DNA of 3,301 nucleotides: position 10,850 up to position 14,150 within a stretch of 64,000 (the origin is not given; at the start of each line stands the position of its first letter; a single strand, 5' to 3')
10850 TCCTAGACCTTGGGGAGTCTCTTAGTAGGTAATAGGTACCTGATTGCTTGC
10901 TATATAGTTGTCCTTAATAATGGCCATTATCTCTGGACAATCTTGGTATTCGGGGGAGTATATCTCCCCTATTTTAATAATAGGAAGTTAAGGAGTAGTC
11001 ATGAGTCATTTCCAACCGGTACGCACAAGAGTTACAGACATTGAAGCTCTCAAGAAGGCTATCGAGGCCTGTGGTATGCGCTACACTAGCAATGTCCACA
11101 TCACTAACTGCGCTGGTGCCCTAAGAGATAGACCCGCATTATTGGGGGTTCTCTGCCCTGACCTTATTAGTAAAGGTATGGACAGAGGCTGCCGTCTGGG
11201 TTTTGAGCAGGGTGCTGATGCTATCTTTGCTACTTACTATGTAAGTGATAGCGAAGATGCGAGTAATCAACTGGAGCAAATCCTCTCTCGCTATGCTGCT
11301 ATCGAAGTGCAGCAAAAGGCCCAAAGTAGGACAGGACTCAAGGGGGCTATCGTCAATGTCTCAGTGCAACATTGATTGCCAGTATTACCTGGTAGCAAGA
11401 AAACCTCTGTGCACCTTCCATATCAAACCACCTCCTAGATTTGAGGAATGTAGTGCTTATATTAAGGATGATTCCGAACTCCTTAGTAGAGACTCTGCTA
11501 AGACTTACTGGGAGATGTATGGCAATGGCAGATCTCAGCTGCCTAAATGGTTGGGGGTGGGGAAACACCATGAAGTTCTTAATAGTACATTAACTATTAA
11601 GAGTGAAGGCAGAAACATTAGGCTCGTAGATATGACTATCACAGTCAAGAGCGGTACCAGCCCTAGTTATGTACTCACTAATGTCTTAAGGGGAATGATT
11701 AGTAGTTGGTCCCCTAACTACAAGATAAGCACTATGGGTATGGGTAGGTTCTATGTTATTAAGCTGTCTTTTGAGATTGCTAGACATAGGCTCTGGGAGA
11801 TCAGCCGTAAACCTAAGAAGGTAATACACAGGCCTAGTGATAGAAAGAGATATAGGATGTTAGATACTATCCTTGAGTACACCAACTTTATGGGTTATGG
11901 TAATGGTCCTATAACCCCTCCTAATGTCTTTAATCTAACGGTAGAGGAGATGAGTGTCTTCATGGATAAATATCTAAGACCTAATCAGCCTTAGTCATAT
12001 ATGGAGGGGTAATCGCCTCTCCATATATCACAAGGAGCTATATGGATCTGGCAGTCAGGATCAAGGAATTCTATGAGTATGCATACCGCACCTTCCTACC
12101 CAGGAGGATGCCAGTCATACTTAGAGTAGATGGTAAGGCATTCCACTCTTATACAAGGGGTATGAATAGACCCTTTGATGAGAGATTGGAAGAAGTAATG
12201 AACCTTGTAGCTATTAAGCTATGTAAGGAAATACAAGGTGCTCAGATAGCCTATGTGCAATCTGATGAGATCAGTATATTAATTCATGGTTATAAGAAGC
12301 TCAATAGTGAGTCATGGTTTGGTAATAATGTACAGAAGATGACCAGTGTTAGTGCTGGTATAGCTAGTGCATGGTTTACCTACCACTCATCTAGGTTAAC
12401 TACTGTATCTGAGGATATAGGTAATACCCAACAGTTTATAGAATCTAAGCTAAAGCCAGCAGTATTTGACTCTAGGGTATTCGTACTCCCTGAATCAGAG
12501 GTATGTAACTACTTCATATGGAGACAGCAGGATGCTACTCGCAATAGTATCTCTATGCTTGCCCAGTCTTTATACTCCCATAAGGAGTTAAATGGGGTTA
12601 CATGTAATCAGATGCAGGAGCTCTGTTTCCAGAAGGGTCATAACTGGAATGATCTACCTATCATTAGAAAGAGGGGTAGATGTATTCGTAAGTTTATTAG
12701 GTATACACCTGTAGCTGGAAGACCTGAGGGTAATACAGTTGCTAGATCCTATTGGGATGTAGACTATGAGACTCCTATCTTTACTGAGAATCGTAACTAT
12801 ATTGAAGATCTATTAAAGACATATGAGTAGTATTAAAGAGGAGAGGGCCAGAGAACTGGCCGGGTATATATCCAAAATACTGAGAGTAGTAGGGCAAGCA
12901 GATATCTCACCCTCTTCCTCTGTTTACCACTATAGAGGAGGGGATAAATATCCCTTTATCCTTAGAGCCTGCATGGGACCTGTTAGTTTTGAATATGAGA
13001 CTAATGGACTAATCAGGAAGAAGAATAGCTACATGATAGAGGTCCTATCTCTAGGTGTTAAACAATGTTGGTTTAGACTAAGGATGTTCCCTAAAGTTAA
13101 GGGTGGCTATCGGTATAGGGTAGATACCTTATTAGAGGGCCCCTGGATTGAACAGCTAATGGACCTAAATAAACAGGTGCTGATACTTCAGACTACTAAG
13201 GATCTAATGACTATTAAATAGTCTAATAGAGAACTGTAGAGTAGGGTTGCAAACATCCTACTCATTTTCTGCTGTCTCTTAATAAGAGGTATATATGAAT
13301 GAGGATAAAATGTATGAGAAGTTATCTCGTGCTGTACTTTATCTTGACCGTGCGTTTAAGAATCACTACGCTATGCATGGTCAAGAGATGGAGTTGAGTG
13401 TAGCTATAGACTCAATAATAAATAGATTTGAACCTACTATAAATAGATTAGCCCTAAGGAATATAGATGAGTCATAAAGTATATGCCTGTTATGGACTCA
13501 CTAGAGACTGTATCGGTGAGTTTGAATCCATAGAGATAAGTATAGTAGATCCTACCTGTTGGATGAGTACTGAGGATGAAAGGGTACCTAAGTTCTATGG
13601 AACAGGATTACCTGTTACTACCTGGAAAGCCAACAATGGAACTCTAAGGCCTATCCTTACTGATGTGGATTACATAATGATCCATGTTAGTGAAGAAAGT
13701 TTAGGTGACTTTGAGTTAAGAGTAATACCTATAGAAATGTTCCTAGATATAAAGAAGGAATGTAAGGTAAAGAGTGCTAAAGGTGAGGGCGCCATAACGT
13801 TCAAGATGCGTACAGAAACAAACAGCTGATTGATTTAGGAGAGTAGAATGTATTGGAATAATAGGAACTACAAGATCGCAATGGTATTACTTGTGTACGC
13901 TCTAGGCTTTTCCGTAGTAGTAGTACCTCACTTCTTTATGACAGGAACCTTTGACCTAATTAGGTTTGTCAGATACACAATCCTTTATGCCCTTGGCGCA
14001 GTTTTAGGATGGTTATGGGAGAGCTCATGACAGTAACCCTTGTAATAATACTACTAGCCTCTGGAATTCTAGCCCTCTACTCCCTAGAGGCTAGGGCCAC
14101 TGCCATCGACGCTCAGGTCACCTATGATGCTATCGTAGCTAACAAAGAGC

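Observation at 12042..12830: Phage-encoded Thg1-like 3'-5' nucleotidyltransferase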

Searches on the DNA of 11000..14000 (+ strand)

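Call 8: search_dna_similar(query=window:11000-14000:+, collection=phages, mode=near, max_rows=15)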
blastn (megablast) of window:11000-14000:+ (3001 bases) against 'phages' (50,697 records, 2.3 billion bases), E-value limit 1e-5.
No match.
